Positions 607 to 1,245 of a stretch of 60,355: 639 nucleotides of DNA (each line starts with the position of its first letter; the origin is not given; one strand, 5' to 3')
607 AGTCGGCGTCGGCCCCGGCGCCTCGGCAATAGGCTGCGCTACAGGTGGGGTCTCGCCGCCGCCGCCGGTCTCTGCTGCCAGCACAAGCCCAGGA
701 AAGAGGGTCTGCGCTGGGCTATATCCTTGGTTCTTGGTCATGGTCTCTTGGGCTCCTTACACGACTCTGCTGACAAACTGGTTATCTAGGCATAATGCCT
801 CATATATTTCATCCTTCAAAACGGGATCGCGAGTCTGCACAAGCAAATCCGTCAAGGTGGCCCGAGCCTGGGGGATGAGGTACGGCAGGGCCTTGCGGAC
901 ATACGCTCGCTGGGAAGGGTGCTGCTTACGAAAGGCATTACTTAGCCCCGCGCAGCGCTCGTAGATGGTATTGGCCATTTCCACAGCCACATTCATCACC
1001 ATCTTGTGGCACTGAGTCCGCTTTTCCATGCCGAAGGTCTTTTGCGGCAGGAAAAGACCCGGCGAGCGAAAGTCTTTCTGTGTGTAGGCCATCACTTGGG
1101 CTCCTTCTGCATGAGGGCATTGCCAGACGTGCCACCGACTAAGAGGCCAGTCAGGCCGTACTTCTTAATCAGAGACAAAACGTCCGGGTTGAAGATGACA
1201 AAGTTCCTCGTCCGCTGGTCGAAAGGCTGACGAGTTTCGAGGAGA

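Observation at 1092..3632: Portal-adjacent 846-aa polyvalent protein combining an HExxH peptidase-like module with an ART-like module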

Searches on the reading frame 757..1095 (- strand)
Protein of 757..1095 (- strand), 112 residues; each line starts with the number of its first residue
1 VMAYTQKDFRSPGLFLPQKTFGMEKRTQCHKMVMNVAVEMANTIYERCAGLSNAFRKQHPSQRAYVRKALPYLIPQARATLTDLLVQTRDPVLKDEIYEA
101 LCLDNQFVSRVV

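Call 3: search_protein_families(library=pfam, proteins=[window:757-1095:-], max_evalue=1)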
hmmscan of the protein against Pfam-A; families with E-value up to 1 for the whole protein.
window:757-1095:- (112 aa): 0 families

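Call 4: search_protein_families(library=phrogs, proteins=[window:757-1095:-], max_evalue=0.01)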
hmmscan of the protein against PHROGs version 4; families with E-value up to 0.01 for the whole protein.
window:757-1095:- (112 aa): 0 families

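Call 91: search_protein_families(library=ncbifam, proteins=[window:757-1095:-], max_evalue=0.1)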
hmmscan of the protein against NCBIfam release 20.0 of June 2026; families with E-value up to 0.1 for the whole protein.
window:757-1095:- (112 aa): 0 families
